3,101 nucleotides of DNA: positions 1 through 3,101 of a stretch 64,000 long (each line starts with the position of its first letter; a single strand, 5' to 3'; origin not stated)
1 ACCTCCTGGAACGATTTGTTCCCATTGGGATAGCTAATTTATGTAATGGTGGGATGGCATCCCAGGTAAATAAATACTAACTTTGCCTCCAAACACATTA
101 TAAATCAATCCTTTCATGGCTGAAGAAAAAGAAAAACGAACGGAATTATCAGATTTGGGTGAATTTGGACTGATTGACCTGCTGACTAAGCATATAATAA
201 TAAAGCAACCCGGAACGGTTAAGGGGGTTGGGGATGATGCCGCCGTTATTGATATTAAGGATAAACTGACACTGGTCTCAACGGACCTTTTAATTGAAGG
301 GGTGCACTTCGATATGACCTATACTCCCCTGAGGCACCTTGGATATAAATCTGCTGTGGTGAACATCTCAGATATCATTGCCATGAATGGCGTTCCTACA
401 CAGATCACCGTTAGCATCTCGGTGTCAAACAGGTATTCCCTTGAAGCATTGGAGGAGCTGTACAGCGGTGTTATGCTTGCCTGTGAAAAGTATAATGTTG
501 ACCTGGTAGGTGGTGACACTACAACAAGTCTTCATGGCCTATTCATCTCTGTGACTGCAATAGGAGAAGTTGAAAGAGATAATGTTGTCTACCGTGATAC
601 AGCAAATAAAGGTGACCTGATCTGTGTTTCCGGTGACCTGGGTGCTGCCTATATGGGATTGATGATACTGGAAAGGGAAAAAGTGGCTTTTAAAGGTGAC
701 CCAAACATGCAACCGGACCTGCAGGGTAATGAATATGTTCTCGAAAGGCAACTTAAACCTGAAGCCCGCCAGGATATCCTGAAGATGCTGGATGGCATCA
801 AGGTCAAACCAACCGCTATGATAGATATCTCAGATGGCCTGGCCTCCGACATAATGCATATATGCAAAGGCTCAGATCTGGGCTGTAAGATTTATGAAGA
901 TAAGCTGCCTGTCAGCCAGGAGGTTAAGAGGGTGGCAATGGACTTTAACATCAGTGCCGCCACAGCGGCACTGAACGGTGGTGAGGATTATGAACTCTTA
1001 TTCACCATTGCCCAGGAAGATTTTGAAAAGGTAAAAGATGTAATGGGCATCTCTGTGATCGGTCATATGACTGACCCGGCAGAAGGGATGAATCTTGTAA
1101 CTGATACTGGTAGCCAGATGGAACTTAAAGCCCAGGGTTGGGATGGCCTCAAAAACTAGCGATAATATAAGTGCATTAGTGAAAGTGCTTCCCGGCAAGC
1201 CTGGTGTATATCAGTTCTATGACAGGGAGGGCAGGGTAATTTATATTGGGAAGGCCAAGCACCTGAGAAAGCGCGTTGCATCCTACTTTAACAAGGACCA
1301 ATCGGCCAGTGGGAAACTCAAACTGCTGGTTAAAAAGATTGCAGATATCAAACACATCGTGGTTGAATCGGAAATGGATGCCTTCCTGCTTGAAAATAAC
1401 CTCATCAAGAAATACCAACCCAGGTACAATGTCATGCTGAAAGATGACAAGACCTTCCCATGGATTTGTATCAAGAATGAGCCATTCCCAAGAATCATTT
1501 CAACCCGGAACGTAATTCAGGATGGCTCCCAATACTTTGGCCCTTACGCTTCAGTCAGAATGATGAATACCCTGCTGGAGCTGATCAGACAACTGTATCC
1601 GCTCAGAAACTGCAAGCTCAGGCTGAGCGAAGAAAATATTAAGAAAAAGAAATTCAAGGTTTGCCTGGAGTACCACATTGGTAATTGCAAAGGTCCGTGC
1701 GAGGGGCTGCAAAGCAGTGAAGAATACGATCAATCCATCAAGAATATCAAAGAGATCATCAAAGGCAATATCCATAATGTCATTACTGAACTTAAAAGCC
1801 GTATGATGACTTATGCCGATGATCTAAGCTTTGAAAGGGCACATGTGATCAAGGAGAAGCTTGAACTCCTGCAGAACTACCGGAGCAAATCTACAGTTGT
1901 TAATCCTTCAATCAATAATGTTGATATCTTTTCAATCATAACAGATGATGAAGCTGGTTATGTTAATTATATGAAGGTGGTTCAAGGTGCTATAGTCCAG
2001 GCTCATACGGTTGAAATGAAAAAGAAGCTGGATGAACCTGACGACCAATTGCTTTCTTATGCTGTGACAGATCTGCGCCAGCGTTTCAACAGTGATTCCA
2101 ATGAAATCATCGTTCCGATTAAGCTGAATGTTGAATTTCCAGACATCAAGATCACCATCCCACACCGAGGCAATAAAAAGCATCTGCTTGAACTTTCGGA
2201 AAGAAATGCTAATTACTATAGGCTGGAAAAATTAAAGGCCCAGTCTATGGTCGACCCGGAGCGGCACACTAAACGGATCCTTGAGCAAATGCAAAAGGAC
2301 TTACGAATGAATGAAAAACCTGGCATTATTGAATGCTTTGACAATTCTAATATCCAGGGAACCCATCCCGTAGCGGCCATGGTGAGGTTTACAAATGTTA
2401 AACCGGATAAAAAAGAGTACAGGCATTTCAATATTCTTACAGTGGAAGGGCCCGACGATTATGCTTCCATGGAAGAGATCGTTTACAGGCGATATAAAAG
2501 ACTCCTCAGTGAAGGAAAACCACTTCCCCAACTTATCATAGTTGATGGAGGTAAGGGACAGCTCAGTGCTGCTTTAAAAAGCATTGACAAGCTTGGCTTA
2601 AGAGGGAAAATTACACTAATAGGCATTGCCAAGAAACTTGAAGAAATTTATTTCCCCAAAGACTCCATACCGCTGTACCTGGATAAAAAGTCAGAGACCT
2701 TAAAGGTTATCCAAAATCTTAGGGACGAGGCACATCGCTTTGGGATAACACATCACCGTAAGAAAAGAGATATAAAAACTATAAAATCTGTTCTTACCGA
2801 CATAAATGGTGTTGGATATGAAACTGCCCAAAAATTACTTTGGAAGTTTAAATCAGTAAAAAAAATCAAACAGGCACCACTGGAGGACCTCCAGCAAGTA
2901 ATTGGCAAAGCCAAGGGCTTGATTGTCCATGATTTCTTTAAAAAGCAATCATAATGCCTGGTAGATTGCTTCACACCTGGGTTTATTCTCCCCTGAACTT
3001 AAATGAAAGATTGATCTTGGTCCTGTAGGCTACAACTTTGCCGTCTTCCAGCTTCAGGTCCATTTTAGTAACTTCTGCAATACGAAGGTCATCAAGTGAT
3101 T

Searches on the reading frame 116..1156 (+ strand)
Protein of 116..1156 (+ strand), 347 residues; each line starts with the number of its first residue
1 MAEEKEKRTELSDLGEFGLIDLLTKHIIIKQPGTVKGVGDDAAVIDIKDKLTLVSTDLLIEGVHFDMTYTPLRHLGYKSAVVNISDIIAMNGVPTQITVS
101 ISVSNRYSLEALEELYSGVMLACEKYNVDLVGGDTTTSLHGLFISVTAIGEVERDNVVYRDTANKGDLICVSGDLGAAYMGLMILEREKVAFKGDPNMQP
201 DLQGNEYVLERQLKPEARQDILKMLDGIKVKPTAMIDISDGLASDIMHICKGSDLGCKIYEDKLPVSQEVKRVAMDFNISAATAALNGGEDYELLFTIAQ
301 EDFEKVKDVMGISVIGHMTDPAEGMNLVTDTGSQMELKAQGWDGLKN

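Call 8: search_protein_families(library=pfam, proteins=[window:116-1156:+], max_evalue=0.0001)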
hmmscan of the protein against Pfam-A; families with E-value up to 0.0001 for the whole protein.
window:116-1156:+ (347 aa): 2 families
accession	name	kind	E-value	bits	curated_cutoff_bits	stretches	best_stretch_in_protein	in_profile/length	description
PF00586.29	AIRS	-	1.1e-26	93.9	24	1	39-152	1-112/112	AIR synthase related protein, N-terminal domain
PF02769.27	AIRS_C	-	9.4e-08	32.8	23.1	1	166-321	3-148/156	AIR synthase related protein, C-terminal domain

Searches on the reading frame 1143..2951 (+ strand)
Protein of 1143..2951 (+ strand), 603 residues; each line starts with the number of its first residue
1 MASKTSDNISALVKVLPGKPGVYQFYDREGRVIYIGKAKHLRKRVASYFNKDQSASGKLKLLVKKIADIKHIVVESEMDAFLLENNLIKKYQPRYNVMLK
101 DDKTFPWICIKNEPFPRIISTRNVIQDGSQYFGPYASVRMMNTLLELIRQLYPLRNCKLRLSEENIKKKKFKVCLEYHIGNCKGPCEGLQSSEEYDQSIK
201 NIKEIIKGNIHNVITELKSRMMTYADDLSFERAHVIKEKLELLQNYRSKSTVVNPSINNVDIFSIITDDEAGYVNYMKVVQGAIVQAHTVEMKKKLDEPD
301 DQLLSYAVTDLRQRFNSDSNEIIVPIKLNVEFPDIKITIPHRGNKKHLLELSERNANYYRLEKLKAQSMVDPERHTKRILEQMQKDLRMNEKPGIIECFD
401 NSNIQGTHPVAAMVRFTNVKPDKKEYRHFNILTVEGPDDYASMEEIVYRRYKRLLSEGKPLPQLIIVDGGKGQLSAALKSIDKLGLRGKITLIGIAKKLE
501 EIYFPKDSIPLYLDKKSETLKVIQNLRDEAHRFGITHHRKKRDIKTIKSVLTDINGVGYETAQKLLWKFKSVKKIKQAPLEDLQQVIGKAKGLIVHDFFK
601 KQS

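Call 8: search_protein_families(library=pfam, proteins=[window:1143-2951:+], max_evalue=0.0001)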
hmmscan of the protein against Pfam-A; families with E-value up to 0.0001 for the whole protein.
window:1143-2951:+ (603 aa): 5 families
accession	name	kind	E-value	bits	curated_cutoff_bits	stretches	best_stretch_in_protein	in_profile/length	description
PF08459.17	UvrC_RNaseH_dom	-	1.1e-53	181.8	22.3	1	384-535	1-159/159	UvrC RNAse H endonuclease domain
PF22920.2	UvrC_RNaseH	-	1.5e-13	51.1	24.3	1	259-359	1-112/116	UvrC Ribonuclease H-like domain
PF01541.30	GIY-YIG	-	9.2e-10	39.1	22.6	1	20-96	2-78/78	GIY-YIG catalytic domain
PF12826.13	HHH_2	-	9.6e-06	26.1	27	1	554-602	8-58/64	Helix-hairpin-helix motif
PF14520.12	HHH_5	-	2.6e-05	25.1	27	1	550-590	3-46/57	Helix-hairpin-helix domain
